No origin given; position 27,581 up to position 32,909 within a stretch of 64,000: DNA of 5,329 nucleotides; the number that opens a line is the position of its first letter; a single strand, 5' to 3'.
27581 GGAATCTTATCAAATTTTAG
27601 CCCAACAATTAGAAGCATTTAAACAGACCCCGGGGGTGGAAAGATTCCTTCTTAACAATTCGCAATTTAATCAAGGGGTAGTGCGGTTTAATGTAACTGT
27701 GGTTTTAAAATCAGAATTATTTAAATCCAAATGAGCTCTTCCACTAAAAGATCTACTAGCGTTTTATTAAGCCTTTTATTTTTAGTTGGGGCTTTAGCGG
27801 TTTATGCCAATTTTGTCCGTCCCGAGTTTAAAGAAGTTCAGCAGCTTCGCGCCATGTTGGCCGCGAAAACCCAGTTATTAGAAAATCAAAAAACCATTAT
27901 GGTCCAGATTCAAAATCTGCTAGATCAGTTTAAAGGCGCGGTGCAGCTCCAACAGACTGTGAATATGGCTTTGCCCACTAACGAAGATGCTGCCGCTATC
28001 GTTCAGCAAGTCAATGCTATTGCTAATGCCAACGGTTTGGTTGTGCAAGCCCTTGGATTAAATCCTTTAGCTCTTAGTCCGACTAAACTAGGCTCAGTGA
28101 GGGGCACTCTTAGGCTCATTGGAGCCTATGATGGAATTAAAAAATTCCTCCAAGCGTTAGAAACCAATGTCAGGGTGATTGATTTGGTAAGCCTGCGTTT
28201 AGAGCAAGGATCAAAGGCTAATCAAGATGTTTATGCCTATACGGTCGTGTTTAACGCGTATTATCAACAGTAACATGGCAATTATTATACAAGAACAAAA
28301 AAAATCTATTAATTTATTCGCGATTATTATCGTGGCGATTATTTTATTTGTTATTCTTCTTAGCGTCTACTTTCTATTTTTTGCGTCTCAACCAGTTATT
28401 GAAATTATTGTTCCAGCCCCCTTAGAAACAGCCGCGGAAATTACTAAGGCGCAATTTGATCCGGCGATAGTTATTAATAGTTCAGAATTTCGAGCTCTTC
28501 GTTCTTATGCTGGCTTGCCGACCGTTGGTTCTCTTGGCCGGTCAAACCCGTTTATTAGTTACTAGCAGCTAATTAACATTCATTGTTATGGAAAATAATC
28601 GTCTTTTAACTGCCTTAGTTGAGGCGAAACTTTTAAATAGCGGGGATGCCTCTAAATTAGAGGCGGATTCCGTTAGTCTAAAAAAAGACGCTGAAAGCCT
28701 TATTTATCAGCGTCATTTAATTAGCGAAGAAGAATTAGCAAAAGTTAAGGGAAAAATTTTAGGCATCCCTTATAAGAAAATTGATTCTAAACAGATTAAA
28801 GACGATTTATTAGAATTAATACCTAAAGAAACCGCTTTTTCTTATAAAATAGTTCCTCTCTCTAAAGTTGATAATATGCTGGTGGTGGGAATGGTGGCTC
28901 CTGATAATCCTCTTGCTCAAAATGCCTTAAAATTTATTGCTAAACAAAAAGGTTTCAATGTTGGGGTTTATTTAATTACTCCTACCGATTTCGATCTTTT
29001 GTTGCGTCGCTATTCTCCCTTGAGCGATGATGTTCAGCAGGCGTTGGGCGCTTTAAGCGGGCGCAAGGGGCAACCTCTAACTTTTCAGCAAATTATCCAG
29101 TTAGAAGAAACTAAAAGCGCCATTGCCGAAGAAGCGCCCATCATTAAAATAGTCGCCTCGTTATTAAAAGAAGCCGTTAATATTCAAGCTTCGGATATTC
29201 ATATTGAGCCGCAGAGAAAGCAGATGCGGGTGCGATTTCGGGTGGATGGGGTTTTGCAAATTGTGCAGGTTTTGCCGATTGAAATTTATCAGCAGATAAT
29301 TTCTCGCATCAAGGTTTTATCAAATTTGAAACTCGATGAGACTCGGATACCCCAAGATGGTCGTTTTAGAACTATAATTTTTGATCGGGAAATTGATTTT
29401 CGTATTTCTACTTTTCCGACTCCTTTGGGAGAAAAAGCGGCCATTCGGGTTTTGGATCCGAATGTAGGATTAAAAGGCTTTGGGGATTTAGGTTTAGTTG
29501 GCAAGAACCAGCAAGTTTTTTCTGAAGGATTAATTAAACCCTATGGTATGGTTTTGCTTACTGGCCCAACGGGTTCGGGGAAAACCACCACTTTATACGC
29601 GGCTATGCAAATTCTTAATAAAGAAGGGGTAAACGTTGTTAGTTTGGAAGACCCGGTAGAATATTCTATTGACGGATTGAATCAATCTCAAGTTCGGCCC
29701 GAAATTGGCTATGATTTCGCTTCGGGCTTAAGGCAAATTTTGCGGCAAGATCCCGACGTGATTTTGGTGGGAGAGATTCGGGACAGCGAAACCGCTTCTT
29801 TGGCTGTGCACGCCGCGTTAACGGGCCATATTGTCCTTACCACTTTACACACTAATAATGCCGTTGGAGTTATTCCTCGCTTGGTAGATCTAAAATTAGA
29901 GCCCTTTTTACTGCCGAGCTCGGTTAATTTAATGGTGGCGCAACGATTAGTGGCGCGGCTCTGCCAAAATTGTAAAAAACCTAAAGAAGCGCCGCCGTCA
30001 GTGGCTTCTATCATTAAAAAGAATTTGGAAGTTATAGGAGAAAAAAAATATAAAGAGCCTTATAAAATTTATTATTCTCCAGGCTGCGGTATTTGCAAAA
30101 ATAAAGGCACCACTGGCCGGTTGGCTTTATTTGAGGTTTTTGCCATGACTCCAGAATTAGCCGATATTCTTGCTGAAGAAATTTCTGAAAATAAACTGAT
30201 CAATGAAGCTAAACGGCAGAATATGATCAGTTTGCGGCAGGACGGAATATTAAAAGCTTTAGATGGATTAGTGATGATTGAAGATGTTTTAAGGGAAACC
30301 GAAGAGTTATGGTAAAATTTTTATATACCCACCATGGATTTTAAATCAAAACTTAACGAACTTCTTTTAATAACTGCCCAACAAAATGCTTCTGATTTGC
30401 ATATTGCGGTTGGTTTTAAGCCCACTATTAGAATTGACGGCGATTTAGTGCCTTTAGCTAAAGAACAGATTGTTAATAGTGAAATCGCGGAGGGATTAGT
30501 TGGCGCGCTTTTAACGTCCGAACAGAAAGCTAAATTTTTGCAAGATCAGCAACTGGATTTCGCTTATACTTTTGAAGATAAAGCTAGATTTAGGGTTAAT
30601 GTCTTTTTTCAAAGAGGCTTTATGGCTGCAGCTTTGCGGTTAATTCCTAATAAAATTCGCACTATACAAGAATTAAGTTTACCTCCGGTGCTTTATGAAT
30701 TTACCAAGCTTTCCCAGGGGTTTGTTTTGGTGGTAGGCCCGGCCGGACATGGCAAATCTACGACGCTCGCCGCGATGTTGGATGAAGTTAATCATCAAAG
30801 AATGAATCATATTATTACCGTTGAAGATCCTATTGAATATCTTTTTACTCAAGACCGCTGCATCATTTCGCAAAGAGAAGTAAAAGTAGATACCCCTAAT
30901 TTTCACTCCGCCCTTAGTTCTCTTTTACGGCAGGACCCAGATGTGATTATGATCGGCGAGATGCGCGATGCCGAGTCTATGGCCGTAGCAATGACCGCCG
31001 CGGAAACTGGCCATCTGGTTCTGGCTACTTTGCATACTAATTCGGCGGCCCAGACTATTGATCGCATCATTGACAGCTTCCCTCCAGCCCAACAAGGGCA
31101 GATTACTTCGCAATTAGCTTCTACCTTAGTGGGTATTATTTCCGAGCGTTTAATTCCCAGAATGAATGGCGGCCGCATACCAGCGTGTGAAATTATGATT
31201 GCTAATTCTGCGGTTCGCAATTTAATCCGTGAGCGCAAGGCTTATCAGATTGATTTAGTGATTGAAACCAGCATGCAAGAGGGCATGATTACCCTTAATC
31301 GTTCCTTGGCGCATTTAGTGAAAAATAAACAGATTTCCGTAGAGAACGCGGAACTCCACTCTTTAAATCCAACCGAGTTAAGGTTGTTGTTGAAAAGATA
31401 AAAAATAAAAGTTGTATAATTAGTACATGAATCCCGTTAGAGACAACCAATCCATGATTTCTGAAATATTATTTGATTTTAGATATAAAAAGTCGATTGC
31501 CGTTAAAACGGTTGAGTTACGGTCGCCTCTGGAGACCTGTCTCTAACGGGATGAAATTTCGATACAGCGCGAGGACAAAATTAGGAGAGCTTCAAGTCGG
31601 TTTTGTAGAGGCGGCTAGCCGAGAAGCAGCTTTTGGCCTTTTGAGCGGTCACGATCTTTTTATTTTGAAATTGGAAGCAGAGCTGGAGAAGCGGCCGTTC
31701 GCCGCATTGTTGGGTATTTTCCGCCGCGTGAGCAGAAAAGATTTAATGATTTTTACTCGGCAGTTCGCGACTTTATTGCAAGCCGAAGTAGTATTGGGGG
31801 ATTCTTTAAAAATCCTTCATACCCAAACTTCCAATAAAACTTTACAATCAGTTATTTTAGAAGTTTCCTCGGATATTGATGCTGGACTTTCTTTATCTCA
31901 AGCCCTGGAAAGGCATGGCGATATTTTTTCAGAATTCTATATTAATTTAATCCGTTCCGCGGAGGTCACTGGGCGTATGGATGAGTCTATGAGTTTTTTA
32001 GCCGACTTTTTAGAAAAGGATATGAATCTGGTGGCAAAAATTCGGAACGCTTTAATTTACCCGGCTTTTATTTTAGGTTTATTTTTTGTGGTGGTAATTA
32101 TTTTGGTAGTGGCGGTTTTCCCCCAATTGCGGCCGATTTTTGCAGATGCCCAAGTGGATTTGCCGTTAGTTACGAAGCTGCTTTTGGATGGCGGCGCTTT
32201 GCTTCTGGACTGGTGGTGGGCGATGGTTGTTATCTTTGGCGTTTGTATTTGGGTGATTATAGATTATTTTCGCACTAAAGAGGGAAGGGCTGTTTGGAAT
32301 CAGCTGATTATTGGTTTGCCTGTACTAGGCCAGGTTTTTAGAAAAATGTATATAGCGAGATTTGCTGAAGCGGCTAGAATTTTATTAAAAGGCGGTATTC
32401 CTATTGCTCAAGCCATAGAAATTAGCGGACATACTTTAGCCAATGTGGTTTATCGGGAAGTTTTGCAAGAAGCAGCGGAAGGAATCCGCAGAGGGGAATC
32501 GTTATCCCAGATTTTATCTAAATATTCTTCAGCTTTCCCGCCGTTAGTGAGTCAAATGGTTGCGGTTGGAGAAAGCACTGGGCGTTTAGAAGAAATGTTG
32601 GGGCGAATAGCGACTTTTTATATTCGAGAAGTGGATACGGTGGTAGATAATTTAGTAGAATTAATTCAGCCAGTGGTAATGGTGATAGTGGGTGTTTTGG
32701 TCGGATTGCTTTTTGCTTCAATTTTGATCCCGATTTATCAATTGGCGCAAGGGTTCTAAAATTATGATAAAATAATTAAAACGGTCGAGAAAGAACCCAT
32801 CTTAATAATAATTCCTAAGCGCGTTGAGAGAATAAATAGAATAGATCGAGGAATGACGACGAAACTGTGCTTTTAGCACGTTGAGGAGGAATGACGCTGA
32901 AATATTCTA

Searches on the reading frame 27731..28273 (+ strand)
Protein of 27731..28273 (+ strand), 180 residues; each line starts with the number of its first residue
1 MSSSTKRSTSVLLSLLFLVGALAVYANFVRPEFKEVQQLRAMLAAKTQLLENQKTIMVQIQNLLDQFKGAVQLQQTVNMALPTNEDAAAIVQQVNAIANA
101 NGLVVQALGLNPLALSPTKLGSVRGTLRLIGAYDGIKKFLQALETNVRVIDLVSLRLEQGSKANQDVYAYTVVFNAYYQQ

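Call 80: search_protein_families(library=pfam, proteins=[window:27731-28273:+], max_evalue=0.001)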
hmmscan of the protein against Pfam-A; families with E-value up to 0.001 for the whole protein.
window:27731-28273:+ (180 aa): 1 family
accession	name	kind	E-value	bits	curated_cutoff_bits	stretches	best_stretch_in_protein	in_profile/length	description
PF04350.18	PilO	-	4.8e-07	30.5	22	1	42-175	7-139/145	Pilus assembly protein, PilO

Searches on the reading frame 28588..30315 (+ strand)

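Call 80: search_protein_families(library=pfam, proteins=[window:28588-30315:+], max_evalue=0.001)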
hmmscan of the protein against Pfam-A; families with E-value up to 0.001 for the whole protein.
window:28588-30315:+ (575 aa): 9 families
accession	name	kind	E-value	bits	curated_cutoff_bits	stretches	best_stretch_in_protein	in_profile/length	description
PF00437.27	T2SSE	-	6.8e-121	403.8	24.9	1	180-569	3-370/370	Type II/IV secretion system protein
PF05157.20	MshEN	-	5.4e-14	52.4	23.1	1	58-144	1-85/90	MshEN domain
PF13604.12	AAA_30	-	0.00018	21.7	27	1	316-352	15-51/191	AAA domain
PF13555.12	AAA_29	-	0.00021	21.4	27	1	316-344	19-47/61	P-loop containing region of AAA domain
PF25199.1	nSTAND_NTPase5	-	0.00023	21.5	34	1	319-360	41-83/145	Novel STAND NTPase 5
PF13191.12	AAA_16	-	0.00033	21.6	32.6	1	320-367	25-64/167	AAA ATPase domain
PF20720.3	nSTAND3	-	0.00059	20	27.2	0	317-358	15-56/155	Novel STAND NTPase 3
PF13401.12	AAA_22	-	0.00076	20.2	27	0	320-364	6-50/130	AAA domain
PF13173.12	AAA_14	-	0.0009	19.7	27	0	321-409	4-83/129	AAA domain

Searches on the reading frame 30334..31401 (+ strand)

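Call 80: search_protein_families(library=pfam, proteins=[window:30334-31401:+], max_evalue=0.001)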
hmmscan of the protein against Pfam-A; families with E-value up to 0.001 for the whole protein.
window:30334-31401:+ (355 aa): 3 families
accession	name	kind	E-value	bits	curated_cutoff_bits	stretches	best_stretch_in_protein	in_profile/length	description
PF00437.27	T2SSE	-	2.5e-46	158.5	24.9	1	9-278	14-282/370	Type II/IV secretion system protein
PF13401.12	AAA_22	-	0.00025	21.8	27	1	127-173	4-33/130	AAA domain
PF13191.12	AAA_16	-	0.00065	20.7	32.6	0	129-169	25-62/167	AAA ATPase domain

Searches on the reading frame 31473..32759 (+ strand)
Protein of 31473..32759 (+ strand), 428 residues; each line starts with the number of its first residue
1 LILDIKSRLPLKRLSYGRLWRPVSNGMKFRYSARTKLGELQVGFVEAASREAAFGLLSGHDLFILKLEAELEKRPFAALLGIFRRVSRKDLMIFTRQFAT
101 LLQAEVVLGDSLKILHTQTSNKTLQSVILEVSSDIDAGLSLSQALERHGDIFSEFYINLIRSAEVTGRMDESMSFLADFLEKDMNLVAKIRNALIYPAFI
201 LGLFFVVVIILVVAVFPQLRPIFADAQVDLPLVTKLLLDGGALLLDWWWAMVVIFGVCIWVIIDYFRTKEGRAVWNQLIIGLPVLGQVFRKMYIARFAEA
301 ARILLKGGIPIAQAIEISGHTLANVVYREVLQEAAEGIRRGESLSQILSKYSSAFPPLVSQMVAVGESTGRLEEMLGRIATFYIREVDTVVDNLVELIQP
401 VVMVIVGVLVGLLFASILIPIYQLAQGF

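Call 80: search_protein_families(library=pfam, proteins=[window:31473-32759:+], max_evalue=0.001)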
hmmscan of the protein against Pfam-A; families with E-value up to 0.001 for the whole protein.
window:31473-32759:+ (428 aa): 1 family
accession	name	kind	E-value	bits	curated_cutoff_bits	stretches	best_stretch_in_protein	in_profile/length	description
PF00482.28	T2SSF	-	7.9e-56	187.8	25.2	2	299-420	3-125/125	Type II secretion system (T2SS), protein F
